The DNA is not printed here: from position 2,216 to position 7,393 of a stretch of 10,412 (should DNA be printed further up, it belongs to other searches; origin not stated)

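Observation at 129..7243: A co-directional flotillin + giant coiled-coil AAA+ ATPase gene pair, a candidate membrane-microdomain-anchored ATPase machine, and not the classical NfeD-flotillin pairing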

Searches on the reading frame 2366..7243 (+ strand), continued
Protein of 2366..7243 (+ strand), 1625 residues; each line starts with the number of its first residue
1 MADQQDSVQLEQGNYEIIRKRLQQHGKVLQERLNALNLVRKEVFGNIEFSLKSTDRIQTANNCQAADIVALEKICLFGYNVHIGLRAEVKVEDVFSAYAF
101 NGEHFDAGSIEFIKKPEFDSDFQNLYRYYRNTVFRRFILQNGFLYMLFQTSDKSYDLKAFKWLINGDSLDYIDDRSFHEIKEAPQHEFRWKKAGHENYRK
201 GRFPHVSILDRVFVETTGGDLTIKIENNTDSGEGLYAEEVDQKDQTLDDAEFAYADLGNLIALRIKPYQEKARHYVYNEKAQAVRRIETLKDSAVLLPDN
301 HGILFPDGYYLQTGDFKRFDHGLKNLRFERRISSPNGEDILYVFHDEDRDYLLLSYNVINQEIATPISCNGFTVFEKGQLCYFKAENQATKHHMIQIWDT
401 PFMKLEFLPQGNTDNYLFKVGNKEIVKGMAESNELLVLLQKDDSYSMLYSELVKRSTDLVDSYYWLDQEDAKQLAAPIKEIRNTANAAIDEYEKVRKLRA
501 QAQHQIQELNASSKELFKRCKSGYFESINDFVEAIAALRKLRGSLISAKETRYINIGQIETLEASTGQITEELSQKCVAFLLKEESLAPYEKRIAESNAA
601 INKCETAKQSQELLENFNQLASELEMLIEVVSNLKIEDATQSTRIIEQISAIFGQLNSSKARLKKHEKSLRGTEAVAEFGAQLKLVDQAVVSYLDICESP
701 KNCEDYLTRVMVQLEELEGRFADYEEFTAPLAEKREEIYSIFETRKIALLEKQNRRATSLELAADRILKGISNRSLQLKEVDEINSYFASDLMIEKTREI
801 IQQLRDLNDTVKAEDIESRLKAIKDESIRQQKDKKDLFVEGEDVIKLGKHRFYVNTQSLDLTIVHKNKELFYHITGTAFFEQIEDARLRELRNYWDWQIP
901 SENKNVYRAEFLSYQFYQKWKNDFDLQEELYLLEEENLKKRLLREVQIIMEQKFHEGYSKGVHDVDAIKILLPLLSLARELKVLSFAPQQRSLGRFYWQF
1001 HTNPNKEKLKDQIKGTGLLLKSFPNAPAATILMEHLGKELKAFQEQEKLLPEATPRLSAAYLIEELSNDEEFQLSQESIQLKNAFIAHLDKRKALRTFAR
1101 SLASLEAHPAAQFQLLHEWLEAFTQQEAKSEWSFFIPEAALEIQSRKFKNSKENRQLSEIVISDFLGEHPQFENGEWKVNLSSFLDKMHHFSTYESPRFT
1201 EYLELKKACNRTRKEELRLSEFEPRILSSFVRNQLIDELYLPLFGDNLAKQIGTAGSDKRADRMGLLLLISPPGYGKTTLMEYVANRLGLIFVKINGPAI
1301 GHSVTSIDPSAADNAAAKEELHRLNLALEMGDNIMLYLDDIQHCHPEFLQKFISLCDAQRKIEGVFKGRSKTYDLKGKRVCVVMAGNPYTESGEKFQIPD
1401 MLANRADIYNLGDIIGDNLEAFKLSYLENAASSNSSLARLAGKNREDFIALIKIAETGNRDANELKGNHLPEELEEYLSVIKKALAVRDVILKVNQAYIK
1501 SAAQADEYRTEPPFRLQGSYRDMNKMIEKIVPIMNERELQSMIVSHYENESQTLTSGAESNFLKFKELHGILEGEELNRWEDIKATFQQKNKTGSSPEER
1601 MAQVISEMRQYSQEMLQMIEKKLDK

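Call 72: find_homologous_proteins(query=L081:6959-12205:+, max_evalue=1e-20)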
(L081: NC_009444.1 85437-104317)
Query L081:6959-12205:+ (1748 aa): 5870 proteins with E <= 1e-20 among 8000 candidates; the best 120 are listed.
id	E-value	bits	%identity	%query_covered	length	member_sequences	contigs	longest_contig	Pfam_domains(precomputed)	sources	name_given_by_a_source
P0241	0.0e+0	3708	95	100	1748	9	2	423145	PF12458.14,PF00004.36,PF25472.2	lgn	-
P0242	0.0e+0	2821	75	94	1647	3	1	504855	PF12458.14,PF00004.36,PF25472.2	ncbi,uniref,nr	ncbi:DNA repair ATPase [Pseudomonas typographi]|uniref:DNA repair ATPase n=1 Tax=Pseudomonas typogra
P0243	0.0e+0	2488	64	99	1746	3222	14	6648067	PF12458.14,PF00004.36,PF07728.21,PF25472.2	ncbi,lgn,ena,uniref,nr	ncbi:DNA repair ATPase [Pseudomonas aeruginosa]|uniref:DNA repair ATPase n=1 Tax=Pseudomonas aerugin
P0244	0.0e+0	2487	64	99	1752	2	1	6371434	PF12458.14,PF00004.36,PF13401.13,PF07728.21,PF25472.2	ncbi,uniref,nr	ncbi:DNA repair ATPase [Pseudomonas sp. LPB0260]|uniref:DNA repair ATPase n=1 Tax=Pseudomonas sp. LP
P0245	0.0e+0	2484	64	99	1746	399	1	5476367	PF12458.14,PF00004.36,PF07728.21,PF25472.2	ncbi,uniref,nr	ncbi:DNA repair ATPase [Pseudomonas sihuiensis]|uniref:AAA domain (Dynein-related subfamily) n=1 Tax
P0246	0.0e+0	2483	64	99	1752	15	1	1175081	PF12458.14,PF00004.36,PF07728.21,PF25472.2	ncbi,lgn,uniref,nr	ncbi:DNA repair ATPase [Pseudomonas sp. PDM16]|uniref:DNA repair ATPase n=1 Tax=Pseudomonas sp. PDM1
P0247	0.0e+0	2482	64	99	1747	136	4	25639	PF12458.14,PF07728.21,PF25472.2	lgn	-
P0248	0.0e+0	2480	64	99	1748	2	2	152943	PF12458.14,PF00004.36,PF07728.21,PF25472.2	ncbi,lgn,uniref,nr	ncbi:DNA repair ATPase [Pseudomonas indica]|uniref:DNA repair ATPase n=1 Tax=Pseudomonas indica TaxI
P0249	0.0e+0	2476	64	99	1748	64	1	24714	PF12458.14,PF00004.36,PF07728.21,PF25472.2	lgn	-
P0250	0.0e+0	2476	64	99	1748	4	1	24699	PF12458.14,PF00004.36,PF07728.21,PF25472.2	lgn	-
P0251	0.0e+0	2471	64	100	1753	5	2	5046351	PF12458.14,PF00004.36,PF07728.21,PF25472.2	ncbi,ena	ncbi:DNA repair ATPase [Aquipseudomonas campi]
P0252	0.0e+0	2467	64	100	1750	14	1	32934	PF12458.14,PF00004.36,PF07728.21,PF25472.2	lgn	-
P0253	0.0e+0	2461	64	100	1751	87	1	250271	PF12458.14,PF00004.36,PF07728.21,PF25472.2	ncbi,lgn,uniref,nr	ncbi:DNA repair ATPase [Pseudomonas sp.]|uniref:DNA repair ATPase n=1 Tax=Pseudomonas sp. TaxID=306 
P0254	0.0e+0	2461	64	99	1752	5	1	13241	PF12458.14,PF00004.36,PF07728.21,PF25472.2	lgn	-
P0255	0.0e+0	2460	64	99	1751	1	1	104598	PF12458.14,PF00004.36,PF07728.21,PF25472.2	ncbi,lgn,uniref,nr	ncbi:DNA repair ATPase [Zestomonas carbonaria]|uniref:DNA repair protein n=1 Tax=Zestomonas carbonar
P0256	0.0e+0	2459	64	100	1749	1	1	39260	PF12458.14,PF00004.36,PF25472.2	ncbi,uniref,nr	ncbi:DNA repair ATPase [Pseudomonas sp. CAN2814]|uniref:DNA repair ATPase n=1 Tax=Pseudomonas sp. CA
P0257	0.0e+0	2458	64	99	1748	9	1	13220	PF12458.14,PF00004.36,PF07728.21,PF25472.2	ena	-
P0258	0.0e+0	2458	63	100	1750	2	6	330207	PF12458.14,PF00004.36,PF07728.21,PF25472.2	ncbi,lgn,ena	-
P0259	0.0e+0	2456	63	99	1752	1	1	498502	PF12458.14,PF00004.36,PF07728.21,PF25472.2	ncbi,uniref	ncbi:DNA repair ATPase [Pseudomonas zhanjiangensis]|uniref:DNA repair ATPase n=1 Tax=Pseudomonas zha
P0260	0.0e+0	2454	64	99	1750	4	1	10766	PF12458.14,PF00004.36,PF07728.21,PF25472.2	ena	-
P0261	0.0e+0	2451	64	100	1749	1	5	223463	PF12458.14,PF00004.36,PF07728.21,PF25472.2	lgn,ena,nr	nr:DNA repair ATPase [uncultured Pseudomonas sp.]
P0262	0.0e+0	2451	63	100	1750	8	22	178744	PF12458.14,PF00004.36,PF07728.21,PF25472.2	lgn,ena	-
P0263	0.0e+0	2448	63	100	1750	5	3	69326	PF12458.14,PF00004.36,PF07728.21,PF25472.2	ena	-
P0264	0.0e+0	2445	64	99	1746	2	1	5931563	PF12458.14,PF00004.36,PF07728.21,PF25472.2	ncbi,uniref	ncbi:DNA repair ATPase [Pseudomonas purpurea]|uniref:DNA repair ATPase n=1 Tax=Pseudomonas purpurea 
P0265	0.0e+0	2441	63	99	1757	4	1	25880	PF12458.14,PF00004.36,PF07728.21,PF25472.2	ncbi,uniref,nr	ncbi:DNA repair ATPase [Pseudomonas sp.]|uniref:DNA repair ATPase n=1 Tax=Pseudomonas sp. TaxID=306 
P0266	0.0e+0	2440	63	99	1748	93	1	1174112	PF12458.14,PF00004.36,PF07728.21,PF25472.2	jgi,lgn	-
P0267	0.0e+0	2434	63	100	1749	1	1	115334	PF12458.14,PF07728.21,PF25472.2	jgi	-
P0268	0.0e+0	2432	63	99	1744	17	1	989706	PF12458.14,PF00004.36,PF07728.21,PF25472.2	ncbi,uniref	ncbi:DNA repair ATPase [Ectopseudomonas hydrolytica]|uniref:DNA repair ATPase n=1 Tax=Ectopseudomona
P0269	0.0e+0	2430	63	99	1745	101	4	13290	PF12458.14,PF00004.36,PF07728.21,PF25472.2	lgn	-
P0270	0.0e+0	2430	63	99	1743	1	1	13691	PF12458.14,PF00004.36,PF07728.21,PF25472.2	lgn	-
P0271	0.0e+0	2428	63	100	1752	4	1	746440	PF12458.14,PF00004.36,PF07728.21,PF25472.2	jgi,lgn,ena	-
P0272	0.0e+0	2427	63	99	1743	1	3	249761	PF12458.14,PF00004.36,PF07728.21,PF25472.2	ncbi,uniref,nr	ncbi:DNA repair protein [Pseudomonas daroniae]|uniref:DNA repair protein n=1 Tax=Phytopseudomonas da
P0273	0.0e+0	2426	63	99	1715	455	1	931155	PF12458.14,PF00004.36,PF07728.21,PF25472.2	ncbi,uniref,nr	ncbi:DNA repair ATPase [Pseudomonas sp. GW456-L15]|uniref:DNA repair ATPase n=1 Tax=Pseudomonas sp. 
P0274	0.0e+0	2424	63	99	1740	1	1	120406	PF12458.14,PF07728.21,PF25472.2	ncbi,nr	ncbi:DNA repair ATPase [Pseudomonas stutzeri]|nr:DNA repair ATPase [Stutzerimonas stutzeri]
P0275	0.0e+0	2422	63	99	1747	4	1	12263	PF12458.14,PF00004.36,PF07728.21,PF25472.2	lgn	-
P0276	0.0e+0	2422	63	99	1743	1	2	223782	PF12458.14,PF00004.36,PF07728.21,PF25472.2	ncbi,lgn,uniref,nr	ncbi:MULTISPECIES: DNA repair ATPase [Pseudomonas]|uniref:DNA repair protein n=1 Tax=Pseudomonas ful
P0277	0.0e+0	2421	63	99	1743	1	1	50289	PF12458.14,PF00004.36,PF07728.21,PF25472.2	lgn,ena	-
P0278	0.0e+0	2419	63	99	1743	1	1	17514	PF12458.14,PF00004.36,PF07728.21,PF25472.2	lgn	-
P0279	0.0e+0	2417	63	99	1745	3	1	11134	PF12458.14,PF00004.36,PF07728.21,PF25472.2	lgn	-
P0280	0.0e+0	2417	63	99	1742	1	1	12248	PF12458.14,PF00004.36,PF25472.2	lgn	-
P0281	0.0e+0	2417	63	99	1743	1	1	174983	PF12458.14,PF00004.36,PF07728.21,PF25472.2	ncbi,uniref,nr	ncbi:DNA repair ATPase [Phytopseudomonas daroniae]|uniref:DNA repair ATPase n=1 Tax=Phytopseudomonas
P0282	0.0e+0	2416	62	99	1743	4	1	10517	PF12458.14,PF00004.36,PF07728.21,PF25472.2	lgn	-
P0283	0.0e+0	2413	63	99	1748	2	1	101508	PF12458.14,PF00004.36,PF07728.21,PF25472.2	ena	-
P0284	0.0e+0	2412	63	99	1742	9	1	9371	PF12458.14,PF07728.21,PF25472.2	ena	-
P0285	0.0e+0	2409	63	100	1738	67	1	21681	PF12458.14,PF00004.36,PF07728.21,PF25472.2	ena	-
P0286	0.0e+0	2405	63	99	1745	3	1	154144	PF12458.14,PF00004.36,PF07728.21,PF25472.2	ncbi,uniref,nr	ncbi:DNA repair ATPase [Phytopseudomonas dryadis]|uniref:DNA repair protein n=1 Tax=Phytopseudomonas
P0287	0.0e+0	2400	62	99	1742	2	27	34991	PF12458.14,PF00004.36,PF07728.21,PF25472.2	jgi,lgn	jgi:MoxR-like ATPase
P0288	0.0e+0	2397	62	99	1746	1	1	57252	PF12458.14,PF00004.36,PF07728.21,PF25472.2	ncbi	-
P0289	0.0e+0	2396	61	99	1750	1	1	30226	PF12458.14,PF00004.36,PF07728.21,PF25472.2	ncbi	ncbi:MAG: DNA repair ATPase [Pseudomonas sp.]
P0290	0.0e+0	2395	62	100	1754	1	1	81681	PF12458.14,PF13401.13,PF07728.21,PF25472.2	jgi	-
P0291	0.0e+0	2392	62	99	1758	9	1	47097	PF12458.14,PF00004.36,PF07728.21,PF25472.2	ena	-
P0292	0.0e+0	2389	61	99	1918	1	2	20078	PF12458.14,PF00004.36,PF07728.21,PF25472.2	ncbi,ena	-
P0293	0.0e+0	2372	62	98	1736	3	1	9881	PF12458.14,PF00004.36,PF07728.21,PF25472.2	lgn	-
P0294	0.0e+0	2365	62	99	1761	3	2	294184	PF12458.14,PF00004.36,PF07728.21,PF25472.2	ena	-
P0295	0.0e+0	2363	65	94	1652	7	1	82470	PF12458.14,PF00004.36,PF07728.21,PF25472.2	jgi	jgi:hypothetical protein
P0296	0.0e+0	2345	61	97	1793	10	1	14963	PF12458.14,PF25472.2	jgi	-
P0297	0.0e+0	2341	63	64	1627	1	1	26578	PF12458.14,PF00004.36,PF07728.21,PF25472.2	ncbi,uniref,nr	ncbi:DNA repair ATPase [Pseudomonas aeruginosa]|uniref:DNA repair ATPase n=1 Tax=Pseudomonas aerugin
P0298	0.0e+0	2340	64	94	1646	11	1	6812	PF12458.14,PF00004.36,PF07728.21,PF25472.2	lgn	-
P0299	0.0e+0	2339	60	99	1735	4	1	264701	PF12458.14,PF07728.21,PF25472.2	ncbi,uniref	ncbi:DNA repair ATPase [Pseudomonas sp. JZ134]|uniref:DNA repair ATPase n=1 Tax=Pseudomonas sp. JZ13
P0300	0.0e+0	2337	60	99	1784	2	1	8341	PF12458.14,PF00004.36,PF07728.21,PF25472.2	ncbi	ncbi:MAG: DNA repair ATPase [Lysobacter sp.]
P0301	0.0e+0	2334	61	98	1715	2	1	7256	PF12458.14,PF00004.36,PF07728.21,PF25472.2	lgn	-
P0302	0.0e+0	2329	60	99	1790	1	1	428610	PF12458.14,PF25472.2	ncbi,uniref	ncbi:DNA repair ATPase [Lysobacter sp. CA199]|uniref:DNA repair ATPase n=1 Tax=Lysobacter sp. CA199 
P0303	0.0e+0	2328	61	98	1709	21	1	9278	PF12458.14,PF00004.36,PF07728.21,PF25472.2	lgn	-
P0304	0.0e+0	2324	62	93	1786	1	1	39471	PF12458.14,PF25472.2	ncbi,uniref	ncbi:DNA repair ATPase [Pseudomonas sp. CGJS7]|uniref:DNA repair ATPase n=1 Tax=Pseudomonas sp. CGJS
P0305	0.0e+0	2324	60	99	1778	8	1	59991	PF12458.14,PF00004.36,PF13401.13,PF07728.21,PF25472.2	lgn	-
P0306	0.0e+0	2322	62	93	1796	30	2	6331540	PF12458.14,PF00004.36,PF07728.21,PF25472.2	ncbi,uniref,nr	ncbi:DNA repair ATPase [Lysobacter capsici]|uniref:DNA repair ATPase n=1 Tax=Lysobacter capsici TaxI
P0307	0.0e+0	2317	62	95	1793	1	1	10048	PF12458.14,PF25472.2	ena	-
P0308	0.0e+0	2315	61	98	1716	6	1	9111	PF12458.14,PF00004.36,PF07728.21,PF25472.2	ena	-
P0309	0.0e+0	2315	60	99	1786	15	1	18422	PF12458.14,PF00004.36,PF13401.13,PF07728.21,PF25472.2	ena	-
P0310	0.0e+0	2315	62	94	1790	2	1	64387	PF12458.14,PF07728.21,PF25472.2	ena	-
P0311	0.0e+0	2310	60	98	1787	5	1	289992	PF12458.14,PF07728.21,PF25472.2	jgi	-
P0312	0.0e+0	2306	61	95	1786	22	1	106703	PF12458.14,PF07728.21,PF25472.2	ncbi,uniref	ncbi:hypothetical protein ABIE09_003201 [Lysobacter enzymogenes]|uniref:DNA repair ATPase n=1 Tax=Ly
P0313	0.0e+0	2305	60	98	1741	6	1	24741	PF12458.14,PF00004.36,PF07728.21,PF25472.2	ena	-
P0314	0.0e+0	2300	61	98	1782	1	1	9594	PF12458.14,PF00004.36,PF13401.13,PF07728.21,PF25472.2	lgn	-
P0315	0.0e+0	2297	60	98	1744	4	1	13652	PF12458.14,PF00004.36,PF07728.21,PF25472.2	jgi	-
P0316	0.0e+0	2296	61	97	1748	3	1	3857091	PF12458.14,PF07728.21,PF25472.2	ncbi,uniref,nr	ncbi:AAA family ATPase [Lysobacter alkalisoli]|uniref:AAA family ATPase n=2 Tax=Marilutibacter alkal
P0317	0.0e+0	2293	61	97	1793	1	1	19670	PF12458.14,PF07728.21,PF25472.2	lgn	-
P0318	0.0e+0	2292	59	98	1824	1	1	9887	PF12458.14,PF00004.36,PF13401.13,PF07728.21,PF25472.2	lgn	-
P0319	0.0e+0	2290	61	97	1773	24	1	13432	PF12458.14,PF07728.21,PF25472.2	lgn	-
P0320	0.0e+0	2289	58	98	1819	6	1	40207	PF12458.14,PF00004.36,PF07728.21,PF25472.2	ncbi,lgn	-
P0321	0.0e+0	2288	61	93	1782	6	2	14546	PF12458.14,PF25472.2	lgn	-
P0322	0.0e+0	2283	59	99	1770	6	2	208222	PF12458.14,PF00004.36,PF07728.21,PF25472.2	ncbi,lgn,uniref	ncbi:DNA repair ATPase [Saezia sanguinis]|uniref:DNA repair ATPase n=1 Tax=Saezia sanguinis TaxID=19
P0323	0.0e+0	2283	62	94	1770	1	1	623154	PF12458.14,PF00004.36,PF07728.21,PF25472.2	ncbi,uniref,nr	ncbi:DNA repair ATPase [Lysobacter silvisoli]|uniref:AAA family ATPase n=1 Tax=Lysobacter silvisoli 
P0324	0.0e+0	2283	60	99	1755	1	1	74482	PF12458.14,PF07728.21,PF25472.2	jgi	jgi:hypothetical protein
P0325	0.0e+0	2281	58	99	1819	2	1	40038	PF12458.14,PF00004.36,PF07728.21,PF25472.2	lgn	-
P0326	0.0e+0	2273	59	98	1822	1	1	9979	PF12458.14,PF00004.36,PF13401.13,PF07728.21,PF25472.2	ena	-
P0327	0.0e+0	2272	61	96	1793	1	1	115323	PF12458.14,PF07728.21,PF25472.2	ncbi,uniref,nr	ncbi:DNA repair ATPase [Montanilutibacter psychrotolerans]|uniref:AAA family ATPase n=1 Tax=Montanil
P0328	0.0e+0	2268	61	96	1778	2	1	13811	PF12458.14,PF00004.36,PF07728.21,PF25472.2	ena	-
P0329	0.0e+0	2267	58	99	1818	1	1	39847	PF12458.14,PF00004.36,PF07728.21,PF25472.2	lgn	-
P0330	0.0e+0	2264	61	94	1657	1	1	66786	PF12458.14,PF00004.36,PF07728.21,PF25472.2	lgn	-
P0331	0.0e+0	2264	61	97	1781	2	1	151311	PF12458.14,PF00004.36,PF13401.13,PF07728.21,PF25472.2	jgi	jgi:hypothetical protein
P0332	0.0e+0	2263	58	99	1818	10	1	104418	PF12458.14,PF00004.36,PF07728.21,PF25472.2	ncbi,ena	-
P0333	0.0e+0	2261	60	98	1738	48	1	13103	PF12458.14,PF00004.36,PF07728.21,PF25472.2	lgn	-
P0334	0.0e+0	2260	62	94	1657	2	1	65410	PF12458.14,PF00004.36,PF13401.13,PF07728.21,PF25472.2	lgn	-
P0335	0.0e+0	2260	60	98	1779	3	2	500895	PF12458.14,PF00004.36,PF07728.21,PF25472.2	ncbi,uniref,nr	ncbi:DNA repair ATPase [Flavobacterium sp. MXW15]|uniref:DNA repair ATPase n=1 Tax=Xanthomonas chiti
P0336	0.0e+0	2260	58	99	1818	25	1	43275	PF12458.14,PF00004.36,PF07728.21,PF25472.2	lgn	-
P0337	0.0e+0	2258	61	96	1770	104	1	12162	PF12458.14,PF00004.36,PF07728.21,PF25472.2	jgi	jgi:hypothetical protein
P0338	0.0e+0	2258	60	98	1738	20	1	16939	PF12458.14,PF00004.36,PF07728.21,PF25472.2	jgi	-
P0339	0.0e+0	2257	59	99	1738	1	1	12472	PF12458.14,PF00004.36,PF07728.21,PF25472.2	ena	-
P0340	0.0e+0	2257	60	97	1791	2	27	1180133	PF12458.14,PF07728.21,PF25472.2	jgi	jgi:MoxR-like ATPase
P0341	0.0e+0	2257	61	96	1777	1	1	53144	PF12458.14,PF00004.36,PF07728.21,PF25472.2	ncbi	ncbi:MAG TPA: DNA repair ATPase [Xanthomonadaceae bacterium]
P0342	0.0e+0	2256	60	98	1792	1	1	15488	PF12458.14,PF07728.21,PF25472.2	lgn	-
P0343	0.0e+0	2254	59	97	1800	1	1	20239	PF12458.14,PF00004.36,PF07728.21,PF25472.2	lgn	-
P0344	0.0e+0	2252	60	97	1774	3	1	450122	PF12458.14,PF00004.36,PF07728.21,PF25472.2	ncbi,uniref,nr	ncbi:DNA repair ATPase [Luteimonas huabeiensis]|uniref:DNA repair ATPase n=1 Tax=Luteimonas huabeien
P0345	0.0e+0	2251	60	98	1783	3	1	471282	PF12458.14,PF00004.36,PF07728.21,PF25472.2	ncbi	ncbi:DNA repair ATPase [Luteimonas sp. A501]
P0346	0.0e+0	2250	59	99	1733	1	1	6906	PF12458.14,PF00004.36,PF07728.21,PF25472.2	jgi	-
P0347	0.0e+0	2247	60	97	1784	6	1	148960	PF12458.14,PF07728.21,PF25472.2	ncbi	-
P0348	0.0e+0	2247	59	98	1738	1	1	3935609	PF12458.14,PF00004.36,PF07728.21,PF25472.2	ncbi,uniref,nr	ncbi:DNA repair ATPase [Halopseudomonas maritima]|uniref:DNA repair ATPase n=1 Tax=Halopseudomonas m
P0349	0.0e+0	2246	60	98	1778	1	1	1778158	PF12458.14,PF00004.36,PF07728.21,PF25472.2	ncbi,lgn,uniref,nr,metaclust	ncbi:AAA domain (dynein-related subfamily) [Pseudoxanthomonas sp. GM95]|uniref:DNA repair ATPase n=1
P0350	0.0e+0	2245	59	98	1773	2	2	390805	PF12458.14,PF07728.21,PF25472.2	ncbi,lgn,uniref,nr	ncbi:DNA repair ATPase [Lysobacter niastensis]|uniref:DNA repair ATPase n=1 Tax=Lysobacter niastensi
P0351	0.0e+0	2245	60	97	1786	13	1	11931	PF12458.14,PF00004.36,PF07728.21,PF25472.2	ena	-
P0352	0.0e+0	2242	61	94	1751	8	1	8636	PF12458.14,PF00004.36,PF07728.21,PF25472.2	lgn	-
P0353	0.0e+0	2240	60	97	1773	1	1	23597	PF12458.14,PF07728.21,PF25472.2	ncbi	ncbi:MAG TPA: DNA repair ATPase [Lysobacter sp.]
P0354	0.0e+0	2240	62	93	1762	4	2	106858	PF12458.14,PF00004.36,PF07728.21,PF25472.2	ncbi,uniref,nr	ncbi:DNA repair ATPase [Marilutibacter aestuarii]|uniref:AAA family ATPase n=1 Tax=Marilutibacter ae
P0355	0.0e+0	2240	62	93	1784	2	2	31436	PF12458.14,PF07728.21,PF25472.2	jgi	-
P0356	0.0e+0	2239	60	96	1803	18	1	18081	PF12458.14,PF00004.36,PF13401.13,PF25472.2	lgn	-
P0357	0.0e+0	2239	60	97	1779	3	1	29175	PF12458.14,PF07728.21,PF25472.2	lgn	-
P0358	0.0e+0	2239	59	99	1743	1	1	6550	PF12458.14,PF00004.36,PF13401.13,PF07728.21,PF25472.2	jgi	jgi:hypothetical protein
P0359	0.0e+0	2239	57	100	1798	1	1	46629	PF12458.14,PF00004.36,PF13401.13,PF07728.21,PF25472.2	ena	-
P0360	0.0e+0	2237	58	99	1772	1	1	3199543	PF12458.14,PF00004.36,PF07728.21,PF25472.2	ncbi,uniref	ncbi:DNA repair ATPase [Neisseria sp. Ec49-e6-T10]|uniref:DNA repair ATPase n=1 Tax=Neisseria sp. Ec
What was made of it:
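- It is a core gene in P. aeruginosa (call 72).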
